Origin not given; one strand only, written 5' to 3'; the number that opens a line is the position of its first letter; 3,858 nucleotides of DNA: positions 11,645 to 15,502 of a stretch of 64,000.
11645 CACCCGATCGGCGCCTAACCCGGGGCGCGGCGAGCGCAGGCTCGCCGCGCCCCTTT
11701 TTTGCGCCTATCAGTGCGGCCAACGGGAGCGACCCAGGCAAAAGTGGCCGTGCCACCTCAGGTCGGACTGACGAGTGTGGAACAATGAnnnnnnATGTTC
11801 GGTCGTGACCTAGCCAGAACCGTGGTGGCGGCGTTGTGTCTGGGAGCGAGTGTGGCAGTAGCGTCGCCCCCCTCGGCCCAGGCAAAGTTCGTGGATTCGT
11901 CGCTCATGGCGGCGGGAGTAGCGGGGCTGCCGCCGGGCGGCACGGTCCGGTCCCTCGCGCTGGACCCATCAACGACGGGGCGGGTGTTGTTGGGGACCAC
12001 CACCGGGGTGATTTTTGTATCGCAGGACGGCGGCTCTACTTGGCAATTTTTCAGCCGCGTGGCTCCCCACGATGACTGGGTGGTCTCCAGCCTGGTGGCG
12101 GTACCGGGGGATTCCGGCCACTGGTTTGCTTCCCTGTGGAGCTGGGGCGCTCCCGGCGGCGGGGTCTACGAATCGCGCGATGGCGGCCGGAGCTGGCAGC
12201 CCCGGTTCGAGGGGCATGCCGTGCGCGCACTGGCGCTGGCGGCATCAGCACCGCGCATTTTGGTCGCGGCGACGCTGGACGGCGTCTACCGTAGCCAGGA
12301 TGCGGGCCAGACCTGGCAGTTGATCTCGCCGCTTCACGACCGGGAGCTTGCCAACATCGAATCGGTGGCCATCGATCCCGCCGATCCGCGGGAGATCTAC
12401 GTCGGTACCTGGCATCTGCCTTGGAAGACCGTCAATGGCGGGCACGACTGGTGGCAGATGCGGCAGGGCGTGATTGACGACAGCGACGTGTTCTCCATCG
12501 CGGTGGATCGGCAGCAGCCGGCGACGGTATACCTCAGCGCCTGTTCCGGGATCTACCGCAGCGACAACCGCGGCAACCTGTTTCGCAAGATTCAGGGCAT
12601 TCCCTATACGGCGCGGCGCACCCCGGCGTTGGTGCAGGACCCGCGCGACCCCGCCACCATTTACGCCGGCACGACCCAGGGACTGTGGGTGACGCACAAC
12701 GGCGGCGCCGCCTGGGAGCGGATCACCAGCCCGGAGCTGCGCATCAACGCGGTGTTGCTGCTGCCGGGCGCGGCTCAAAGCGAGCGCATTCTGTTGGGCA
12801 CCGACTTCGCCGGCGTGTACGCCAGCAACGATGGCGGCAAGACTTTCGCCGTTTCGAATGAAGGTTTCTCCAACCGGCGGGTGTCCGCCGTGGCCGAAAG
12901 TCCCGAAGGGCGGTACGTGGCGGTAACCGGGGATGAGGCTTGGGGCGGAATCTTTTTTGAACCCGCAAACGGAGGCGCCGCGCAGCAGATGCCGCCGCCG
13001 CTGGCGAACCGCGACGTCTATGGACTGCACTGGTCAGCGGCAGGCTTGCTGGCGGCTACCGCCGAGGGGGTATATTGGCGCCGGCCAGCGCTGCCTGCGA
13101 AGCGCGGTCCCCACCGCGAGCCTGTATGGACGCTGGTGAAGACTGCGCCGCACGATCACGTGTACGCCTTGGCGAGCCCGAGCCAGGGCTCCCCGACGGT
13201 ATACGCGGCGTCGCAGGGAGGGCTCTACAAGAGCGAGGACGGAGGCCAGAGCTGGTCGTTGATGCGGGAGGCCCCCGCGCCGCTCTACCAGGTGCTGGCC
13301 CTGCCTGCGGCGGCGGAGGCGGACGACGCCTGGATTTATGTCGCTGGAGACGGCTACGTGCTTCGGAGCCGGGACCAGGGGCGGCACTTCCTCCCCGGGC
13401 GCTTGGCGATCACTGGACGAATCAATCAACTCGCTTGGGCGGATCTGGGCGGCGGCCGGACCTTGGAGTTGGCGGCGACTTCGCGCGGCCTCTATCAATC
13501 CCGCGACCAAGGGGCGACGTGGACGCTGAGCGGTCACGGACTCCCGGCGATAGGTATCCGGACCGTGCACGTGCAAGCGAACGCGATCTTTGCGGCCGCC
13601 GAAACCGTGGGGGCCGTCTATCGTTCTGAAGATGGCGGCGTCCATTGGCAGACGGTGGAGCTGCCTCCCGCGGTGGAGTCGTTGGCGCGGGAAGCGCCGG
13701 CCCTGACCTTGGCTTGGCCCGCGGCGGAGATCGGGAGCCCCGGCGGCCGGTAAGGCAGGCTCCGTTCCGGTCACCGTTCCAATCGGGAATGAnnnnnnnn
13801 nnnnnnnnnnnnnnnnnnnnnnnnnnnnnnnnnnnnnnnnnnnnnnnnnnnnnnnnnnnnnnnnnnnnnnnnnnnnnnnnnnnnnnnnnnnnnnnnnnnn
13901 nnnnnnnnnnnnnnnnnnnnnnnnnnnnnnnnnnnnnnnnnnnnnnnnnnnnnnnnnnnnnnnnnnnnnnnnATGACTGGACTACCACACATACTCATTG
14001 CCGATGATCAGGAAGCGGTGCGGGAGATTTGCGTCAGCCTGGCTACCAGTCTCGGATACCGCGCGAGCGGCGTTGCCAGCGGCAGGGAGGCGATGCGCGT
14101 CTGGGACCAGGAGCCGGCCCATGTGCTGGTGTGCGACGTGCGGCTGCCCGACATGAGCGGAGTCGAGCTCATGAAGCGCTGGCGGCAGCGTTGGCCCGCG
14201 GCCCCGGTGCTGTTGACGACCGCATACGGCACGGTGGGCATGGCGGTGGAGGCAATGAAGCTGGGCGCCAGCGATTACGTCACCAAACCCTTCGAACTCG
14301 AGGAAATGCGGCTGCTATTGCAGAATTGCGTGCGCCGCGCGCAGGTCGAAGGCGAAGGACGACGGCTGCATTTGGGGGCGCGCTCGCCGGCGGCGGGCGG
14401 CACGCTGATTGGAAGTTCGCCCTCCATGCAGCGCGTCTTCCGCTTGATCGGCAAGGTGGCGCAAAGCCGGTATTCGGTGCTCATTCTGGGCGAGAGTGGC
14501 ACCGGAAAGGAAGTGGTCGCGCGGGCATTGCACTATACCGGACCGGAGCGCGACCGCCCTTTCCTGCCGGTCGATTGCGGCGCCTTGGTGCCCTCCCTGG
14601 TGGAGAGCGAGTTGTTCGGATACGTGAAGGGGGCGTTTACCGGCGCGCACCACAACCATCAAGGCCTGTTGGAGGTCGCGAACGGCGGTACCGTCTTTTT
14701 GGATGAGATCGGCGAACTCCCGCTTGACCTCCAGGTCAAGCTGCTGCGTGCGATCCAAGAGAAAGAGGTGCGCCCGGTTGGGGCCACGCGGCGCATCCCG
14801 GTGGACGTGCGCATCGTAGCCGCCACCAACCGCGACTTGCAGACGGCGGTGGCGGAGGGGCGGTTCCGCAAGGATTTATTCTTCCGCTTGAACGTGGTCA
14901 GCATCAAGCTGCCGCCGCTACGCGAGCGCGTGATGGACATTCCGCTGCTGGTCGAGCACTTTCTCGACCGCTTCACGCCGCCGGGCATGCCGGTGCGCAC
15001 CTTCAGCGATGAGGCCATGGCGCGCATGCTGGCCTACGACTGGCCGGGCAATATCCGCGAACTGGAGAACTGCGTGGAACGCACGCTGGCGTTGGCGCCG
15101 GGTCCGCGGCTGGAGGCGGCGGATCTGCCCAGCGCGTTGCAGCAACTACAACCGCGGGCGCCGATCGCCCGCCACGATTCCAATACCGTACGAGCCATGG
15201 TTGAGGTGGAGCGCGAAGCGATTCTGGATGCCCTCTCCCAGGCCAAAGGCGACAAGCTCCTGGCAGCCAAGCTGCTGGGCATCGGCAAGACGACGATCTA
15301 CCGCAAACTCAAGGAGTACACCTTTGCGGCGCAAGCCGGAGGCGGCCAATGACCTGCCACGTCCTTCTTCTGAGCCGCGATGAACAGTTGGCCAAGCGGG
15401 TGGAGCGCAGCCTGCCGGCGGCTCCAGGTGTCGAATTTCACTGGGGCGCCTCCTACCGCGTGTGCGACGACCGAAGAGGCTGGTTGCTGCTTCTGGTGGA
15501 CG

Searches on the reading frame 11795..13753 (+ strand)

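Call 14: search_protein_families(library=pfam, proteins=[window:11795-13753:+])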
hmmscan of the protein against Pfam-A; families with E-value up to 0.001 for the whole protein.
window:11795-13753:+ (652 aa): 6 families
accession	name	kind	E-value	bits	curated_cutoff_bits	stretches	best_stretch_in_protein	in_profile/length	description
PF15902.12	Sortilin-Vps10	-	4.3e-23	82.2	33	1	253-358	3-116/446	Sortilin, neurotensin receptor 3,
PF02012.26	BNR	-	7.5e-12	43.8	27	0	165-176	1-12/12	BNR/Asp-box repeat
PF14870.12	PSII_BNR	-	9.1e-11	42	27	1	296-514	83-292/303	Photosynthesis system II assembly factor YCF48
PF13088.12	BNR_2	-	3e-05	24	31.4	0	428-496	32-103/277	BNR repeat-like domain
PF24316.1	Tli3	-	3.5e-05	24.6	27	0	339-381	84-124/129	T6SS Tli3 immunity protein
PF15899.11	BNR_6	-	7.2e-05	22.9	27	0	253-265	1-13/14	BNR-Asp box repeat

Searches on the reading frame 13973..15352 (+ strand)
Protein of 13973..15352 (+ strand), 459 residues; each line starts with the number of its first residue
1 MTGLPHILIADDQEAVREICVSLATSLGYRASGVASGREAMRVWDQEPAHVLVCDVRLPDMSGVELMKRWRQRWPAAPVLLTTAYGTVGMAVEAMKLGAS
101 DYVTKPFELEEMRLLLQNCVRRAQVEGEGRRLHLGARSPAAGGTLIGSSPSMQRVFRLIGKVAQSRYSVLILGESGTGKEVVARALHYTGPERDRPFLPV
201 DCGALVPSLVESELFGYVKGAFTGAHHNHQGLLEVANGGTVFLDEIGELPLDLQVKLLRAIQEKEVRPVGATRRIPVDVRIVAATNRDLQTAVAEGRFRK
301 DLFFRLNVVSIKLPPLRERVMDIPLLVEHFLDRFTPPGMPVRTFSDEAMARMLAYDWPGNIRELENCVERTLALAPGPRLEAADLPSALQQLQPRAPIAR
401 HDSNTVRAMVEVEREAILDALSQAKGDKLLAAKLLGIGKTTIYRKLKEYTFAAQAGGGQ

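Call 14: search_protein_families(library=pfam, proteins=[window:13973-15352:+])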
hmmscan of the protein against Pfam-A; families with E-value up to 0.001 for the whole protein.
window:13973-15352:+ (459 aa): 10 families
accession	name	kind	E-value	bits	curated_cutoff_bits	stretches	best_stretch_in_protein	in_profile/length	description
PF00158.32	Sigma54_activat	-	3.4e-69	232.3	20.2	1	145-311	1-167/168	Sigma-54 interaction domain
PF00072.30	Response_reg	-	5.7e-27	94.5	30.2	1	7-114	1-108/111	Response regulator receiver domain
PF25601.1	AAA_lid_14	-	3.5e-25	88.1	27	1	317-396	1-81/87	AAA+ ATPase lid domain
PF14532.12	Sigma54_activ_2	-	9e-22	78.2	25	1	146-316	1-138/138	Sigma-54 interaction domain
PF02954.25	HTH_8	-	4e-11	42.9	22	1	411-449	4-42/42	Bacterial regulatory protein, Fis family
PF07728.20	AAA_5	-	2.5e-07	31.2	22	1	169-287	2-123/139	AAA domain (dynein-related subfamily)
PF18024.7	HTH_50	-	2.7e-05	24.2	27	1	411-449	10-47/50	Helix-turn-helix domain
PF13191.12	AAA_16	-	7.8e-05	23.7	32.6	1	145-253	2-112/167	AAA ATPase domain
PF00004.35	AAA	-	0.00022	22.1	21.2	1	169-305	1-130/131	ATPase family associated with various cellular activities (AAA)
PF01078.27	Mg_chelatase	-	0.00058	19.8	20.3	0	224-286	93-157/207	Magnesium chelatase, subunit ChlI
